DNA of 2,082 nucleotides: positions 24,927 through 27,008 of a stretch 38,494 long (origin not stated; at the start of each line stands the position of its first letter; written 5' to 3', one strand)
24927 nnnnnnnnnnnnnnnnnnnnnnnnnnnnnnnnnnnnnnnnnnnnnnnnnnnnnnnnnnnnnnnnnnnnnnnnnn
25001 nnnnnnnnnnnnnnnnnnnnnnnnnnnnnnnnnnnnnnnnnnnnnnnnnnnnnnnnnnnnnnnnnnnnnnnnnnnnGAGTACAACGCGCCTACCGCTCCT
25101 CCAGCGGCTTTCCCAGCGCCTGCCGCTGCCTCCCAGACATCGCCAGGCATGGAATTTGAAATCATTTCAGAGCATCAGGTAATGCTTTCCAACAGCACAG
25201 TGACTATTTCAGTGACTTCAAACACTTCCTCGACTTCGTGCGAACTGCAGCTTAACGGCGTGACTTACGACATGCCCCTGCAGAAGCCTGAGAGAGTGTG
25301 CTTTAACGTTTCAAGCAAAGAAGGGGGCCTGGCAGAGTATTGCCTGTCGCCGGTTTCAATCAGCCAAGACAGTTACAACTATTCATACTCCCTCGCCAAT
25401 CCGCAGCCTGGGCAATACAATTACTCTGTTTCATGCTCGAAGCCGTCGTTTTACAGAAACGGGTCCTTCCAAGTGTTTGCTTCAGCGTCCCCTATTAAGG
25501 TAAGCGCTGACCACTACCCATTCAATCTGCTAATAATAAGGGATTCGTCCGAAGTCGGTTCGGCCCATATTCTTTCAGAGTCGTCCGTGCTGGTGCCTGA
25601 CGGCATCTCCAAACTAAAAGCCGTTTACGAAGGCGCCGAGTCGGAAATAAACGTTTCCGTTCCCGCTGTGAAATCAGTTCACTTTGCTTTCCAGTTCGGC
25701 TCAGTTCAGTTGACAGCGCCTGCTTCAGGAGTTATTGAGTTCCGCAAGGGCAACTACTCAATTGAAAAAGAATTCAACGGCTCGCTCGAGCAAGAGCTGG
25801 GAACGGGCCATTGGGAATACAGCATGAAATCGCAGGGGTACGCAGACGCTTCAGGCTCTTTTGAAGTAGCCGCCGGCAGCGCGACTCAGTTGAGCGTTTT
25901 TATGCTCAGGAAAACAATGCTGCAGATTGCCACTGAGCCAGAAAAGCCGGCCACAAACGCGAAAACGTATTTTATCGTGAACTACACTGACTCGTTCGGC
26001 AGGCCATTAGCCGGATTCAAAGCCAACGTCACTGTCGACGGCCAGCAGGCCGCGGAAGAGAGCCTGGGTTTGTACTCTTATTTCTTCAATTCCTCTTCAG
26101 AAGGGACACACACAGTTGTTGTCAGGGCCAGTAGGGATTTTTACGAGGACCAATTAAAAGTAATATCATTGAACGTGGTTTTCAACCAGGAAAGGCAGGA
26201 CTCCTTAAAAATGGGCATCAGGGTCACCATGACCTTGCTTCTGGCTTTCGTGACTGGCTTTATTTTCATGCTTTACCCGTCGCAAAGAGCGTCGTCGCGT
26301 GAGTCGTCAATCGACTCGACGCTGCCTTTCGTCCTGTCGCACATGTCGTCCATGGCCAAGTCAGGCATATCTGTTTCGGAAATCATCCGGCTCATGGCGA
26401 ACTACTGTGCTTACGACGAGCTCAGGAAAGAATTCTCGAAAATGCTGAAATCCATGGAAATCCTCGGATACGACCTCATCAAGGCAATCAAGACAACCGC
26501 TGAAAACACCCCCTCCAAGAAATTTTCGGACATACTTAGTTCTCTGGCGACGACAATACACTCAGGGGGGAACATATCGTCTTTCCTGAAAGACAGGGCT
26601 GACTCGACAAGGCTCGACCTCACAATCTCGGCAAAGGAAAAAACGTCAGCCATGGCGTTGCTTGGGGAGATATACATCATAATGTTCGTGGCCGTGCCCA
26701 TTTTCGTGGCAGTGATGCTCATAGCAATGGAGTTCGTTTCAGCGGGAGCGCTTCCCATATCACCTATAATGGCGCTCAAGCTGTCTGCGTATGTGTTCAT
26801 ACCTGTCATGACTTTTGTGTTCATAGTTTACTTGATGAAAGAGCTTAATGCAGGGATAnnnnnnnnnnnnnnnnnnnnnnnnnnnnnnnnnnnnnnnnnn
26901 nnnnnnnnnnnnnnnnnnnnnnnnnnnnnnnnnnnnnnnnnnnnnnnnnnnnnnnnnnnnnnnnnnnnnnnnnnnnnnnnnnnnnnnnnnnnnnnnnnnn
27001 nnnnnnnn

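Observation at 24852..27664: Platform protein split into two single-T2SSF genes (TadB/TadC-like) in an archaeon, with a roughly 350-400 aa extracellular insertion in the first half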

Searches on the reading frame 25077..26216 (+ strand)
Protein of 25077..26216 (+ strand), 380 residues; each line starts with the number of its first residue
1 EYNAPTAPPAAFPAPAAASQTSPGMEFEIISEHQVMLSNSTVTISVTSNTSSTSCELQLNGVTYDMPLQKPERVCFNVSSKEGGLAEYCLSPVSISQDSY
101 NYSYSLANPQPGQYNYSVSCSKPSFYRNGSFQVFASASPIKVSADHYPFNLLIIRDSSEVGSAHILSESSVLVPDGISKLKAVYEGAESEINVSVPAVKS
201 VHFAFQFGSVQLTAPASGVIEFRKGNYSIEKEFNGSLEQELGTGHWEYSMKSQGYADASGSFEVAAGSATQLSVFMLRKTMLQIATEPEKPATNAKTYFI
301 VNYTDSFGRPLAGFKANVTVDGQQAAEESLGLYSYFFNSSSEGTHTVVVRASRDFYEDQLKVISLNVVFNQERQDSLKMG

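Call 27: find_homologous_proteins(query=window:25077-26216:+, max_evalue=0.01)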
Query window:25077-26216:+: 3562 candidates shared short words with the query, none scored E <= 0.01.

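Call 51: predict_structure(alignment_id=A3)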
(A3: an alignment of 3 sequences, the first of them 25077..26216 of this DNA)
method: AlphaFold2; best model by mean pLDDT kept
length: 380 residues; sequences in the alignment: 3
mean_pLDDT: 77.9   pTM: 0.53
mean pLDDT of the five models: 77.9, 77.6, 72.4, 63.7, 62.1
residues with pLDDT >= 90: 100; 70-90: 185; 50-70: 61; < 50: 34
segments of 3 or more residues with pLDDT < 50: 1-22, 90-97
pLDDT, mean of each block of 10 residues (from residue 1): 32 29 67 84 83 82 83 56 52 50 87 90 82 87 76 87 82 86 75 66 71 91 87 90 89 90 86 89 79 77 91 91 91 82 88 92 85 58
secondary structure, 60 per line:
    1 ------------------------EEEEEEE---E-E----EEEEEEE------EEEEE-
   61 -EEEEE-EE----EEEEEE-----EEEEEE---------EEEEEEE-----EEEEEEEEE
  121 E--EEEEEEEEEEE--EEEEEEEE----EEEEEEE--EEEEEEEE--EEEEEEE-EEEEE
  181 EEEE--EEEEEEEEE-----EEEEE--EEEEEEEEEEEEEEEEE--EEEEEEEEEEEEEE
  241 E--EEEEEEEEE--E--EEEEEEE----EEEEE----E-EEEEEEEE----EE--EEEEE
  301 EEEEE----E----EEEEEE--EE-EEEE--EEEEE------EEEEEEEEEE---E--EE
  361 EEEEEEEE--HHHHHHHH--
elements in order: E25-31 E42-48 E55-59 E62-66 E74-79 E85-90 E100-106 E112-121 E124-134 E137-144 E149-155 E158-165 E168-174 E176-184 E187-195 E201-205 E208-224 E227-241 E244-252 E258-264 E269-273 E280-287 E296-305 E315-320 E326-329 E332-336 E343-352 E359-368 H371-378

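Call 54: fold_search(model_id=the predicted structure, library=pdb)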
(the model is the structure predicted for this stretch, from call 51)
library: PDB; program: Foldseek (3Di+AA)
matches with E <= 10: 1795; with E <= 0.001: 154
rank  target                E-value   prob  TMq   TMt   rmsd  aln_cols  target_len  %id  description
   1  7zgj_A                4.3e-08  1.00  0.20  0.13  25.5       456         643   10  Trypanosoma brucei gambiense ISG65 in complex with human complement component C3 (released 2023-04-05)
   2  5k70_A                6.6e-08  1.00  0.20  0.20  27.6       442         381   10  Sidekick-2 immunoglobulin domains 1-4 H18R/N22S mutant (released 2016-09-28)
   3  5k6y_B                8.3e-08  1.00  0.19  0.19  26.2       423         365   11  Sidekick-2 immunoglobulin domains 1-4, crystal form 2 (released 2016-09-28)
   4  9flw_A                1.5e-07  1.00  0.18  0.15  39.5       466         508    8  CryoEM structure of the fragment-6 (3571-4078) in the grappling hook protein A (GhpA) in the bacterium Aureispira sp.  (released 2024-10-16)
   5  5k6x_B                1.6e-07  1.00  0.19  0.20  26.1       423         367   12  Sidekick-2 immunoglobulin domains 1-4, crystal form 1 (released 2016-09-28)
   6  5k70_B                1.8e-07  1.00  0.20  0.20  26.2       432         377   11  Sidekick-2 immunoglobulin domains 1-4 H18R/N22S mutant (released 2016-09-28)
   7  4p99_A                1.8e-07  1.00  0.19  0.18  32.9       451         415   10  Ca2+-stabilized adhesin helps an Antarctic bacterium reach out and bind ice (released 2014-06-18)
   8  7ad6_B                1.9e-07  1.00  0.18  0.12  26.0       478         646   10  Crystal structure of human complement C5 in complex with the K92 bovine knob domain peptide. (released 2021-03-10)
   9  5hcc_B                2.0e-07  1.00  0.20  0.13  25.6       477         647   10  Ternary complex of human Complement C5 with Ornithodoros moubata OmCI and Dermacentor andersoni RaCI3. (released 2016-03-30)
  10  5k6u_A                2.0e-07  1.00  0.20  0.20  26.6       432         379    9  Sidekick-1 immunoglobulin domains 1-4, crystal form 1 (released 2016-09-28)
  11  5k6z_A                3.0e-07  1.00  0.19  0.20  26.8       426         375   10  Sidekick chimera containing sidekick-2 immunoglobulin domains 1-2 and sidekick-1 immunoglobulin domains 3-4 (released 2016-09-28)
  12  5k70_C                3.0e-07  1.00  0.20  0.20  26.6       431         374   12  Sidekick-2 immunoglobulin domains 1-4 H18R/N22S mutant (released 2016-09-28)
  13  9fx2                  3.4e-07  1.00  0.19  0.07  25.7       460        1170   12  Structure of methylamine activated CD109 (released 2025-03-19)
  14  5k70_D                3.7e-07  1.00  0.19  0.19  25.9       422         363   11  Sidekick-2 immunoglobulin domains 1-4 H18R/N22S mutant (released 2016-09-28)
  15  4x8x_A                3.7e-07  1.00  0.17  0.17  28.8       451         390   10  Crystal structure of Dscam1 isoform 1.9, N-terminal four Ig domains (released 2015-12-16)
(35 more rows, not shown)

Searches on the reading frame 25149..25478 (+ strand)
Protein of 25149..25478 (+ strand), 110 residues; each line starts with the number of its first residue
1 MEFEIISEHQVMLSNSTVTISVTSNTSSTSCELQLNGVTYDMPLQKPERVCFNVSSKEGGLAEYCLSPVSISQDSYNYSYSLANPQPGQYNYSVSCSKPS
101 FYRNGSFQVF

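Call 61: search_protein_families(library=pfam, proteins=[window:25149-25478:+], max_evalue=10)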
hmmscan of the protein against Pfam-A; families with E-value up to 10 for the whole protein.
window:25149-25478:+ (110 aa): 1 family
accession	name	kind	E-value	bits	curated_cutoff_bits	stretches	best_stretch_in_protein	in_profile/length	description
PF22433.2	MtxA_IG-like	-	0.068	13.5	26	0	10-66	6-62/83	Magnetotaxis protein MtxA, Immunoglobulin-like domain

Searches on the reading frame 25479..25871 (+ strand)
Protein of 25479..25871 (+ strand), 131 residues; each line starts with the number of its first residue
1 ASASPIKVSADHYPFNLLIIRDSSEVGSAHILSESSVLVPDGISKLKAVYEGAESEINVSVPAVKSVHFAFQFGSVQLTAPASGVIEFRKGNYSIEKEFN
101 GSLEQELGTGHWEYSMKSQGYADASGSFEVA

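Call 61: search_protein_families(library=pfam, proteins=[window:25479-25871:+], max_evalue=10)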
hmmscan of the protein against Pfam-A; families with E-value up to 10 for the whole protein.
window:25479-25871:+ (131 aa): 1 family
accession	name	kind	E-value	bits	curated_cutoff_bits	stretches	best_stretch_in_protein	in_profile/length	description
PF21602.3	GldM_3rd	-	0.046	14.4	25.2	1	45-81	8-46/82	GldM third domain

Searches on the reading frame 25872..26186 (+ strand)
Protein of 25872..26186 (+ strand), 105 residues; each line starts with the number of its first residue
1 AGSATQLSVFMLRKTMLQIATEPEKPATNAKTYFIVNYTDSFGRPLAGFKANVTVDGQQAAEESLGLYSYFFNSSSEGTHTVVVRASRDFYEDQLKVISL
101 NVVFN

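Call 61: search_protein_families(library=pfam, proteins=[window:25872-26186:+], max_evalue=10)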
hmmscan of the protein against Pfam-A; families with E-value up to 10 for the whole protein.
window:25872-26186:+ (105 aa): 3 families
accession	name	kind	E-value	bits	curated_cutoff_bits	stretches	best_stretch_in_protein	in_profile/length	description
PF00630.25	Filamin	-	0.018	16.3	26.9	1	26-85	17-81/93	Filamin/ABP280 repeat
PF02369.22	Big_1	-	0.058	13.9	34.9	1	31-86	18-80/93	Bacterial Ig-like domain (group 1)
PF11008.14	DUF2846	-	0.11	13.1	34.3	1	49-96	22-65/92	Protein of unknown function (DUF2846)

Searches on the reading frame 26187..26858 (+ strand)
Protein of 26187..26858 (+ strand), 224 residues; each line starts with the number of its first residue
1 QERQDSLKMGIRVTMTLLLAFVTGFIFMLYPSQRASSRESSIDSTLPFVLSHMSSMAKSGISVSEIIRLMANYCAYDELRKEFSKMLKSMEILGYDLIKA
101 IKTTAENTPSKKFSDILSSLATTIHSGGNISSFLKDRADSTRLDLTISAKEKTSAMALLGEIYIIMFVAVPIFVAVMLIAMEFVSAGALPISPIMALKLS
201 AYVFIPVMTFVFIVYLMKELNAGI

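Call 64: search_dna_similar(query=window:26187-26858:+, collection=plasmids, mode=protein, max_evalue=0.001, max_rows=25)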
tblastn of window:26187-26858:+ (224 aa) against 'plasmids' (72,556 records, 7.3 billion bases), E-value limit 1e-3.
Records with a match: 5; places in all: 5; records where one place covers at least 80% of the query: 2.
Best place of each record, by identity: <60% 5.
By first word of the organism name: Haloferax 2; Halobaculum 1; Salinibaculum 1; Natronorubrum 1.
By predicted mobility (MOB-suite, as given by PLSDB): non-mobilizable 5.
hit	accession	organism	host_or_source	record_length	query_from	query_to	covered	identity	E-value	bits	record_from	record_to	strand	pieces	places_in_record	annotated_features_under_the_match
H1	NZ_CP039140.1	Haloferax mediterranei ATCC 33500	Cell culture,Spain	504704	18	214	88%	29.0%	3e-12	72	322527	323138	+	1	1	type II secretion system F family protein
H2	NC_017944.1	Haloferax mediterranei ATCC 33500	-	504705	18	214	88%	29.0%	3e-12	72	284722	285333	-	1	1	type II secretion system F family protein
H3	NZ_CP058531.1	Halobaculum halophilum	cell culture,sediment in salt lake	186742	19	164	65%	29.1%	4e-10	66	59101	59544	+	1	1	type II secretion system F family protein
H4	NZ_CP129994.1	Salinibaculum sp. KK48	cell culture,sediment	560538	29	164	61%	27.7%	4e-11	69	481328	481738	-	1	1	type II secretion system F family protein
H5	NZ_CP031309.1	Natronorubrum bangense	Cell culture,The Bange salt-alkaline ...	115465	76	181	47%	32.7%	3e-12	72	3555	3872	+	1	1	type II secretion system F family protein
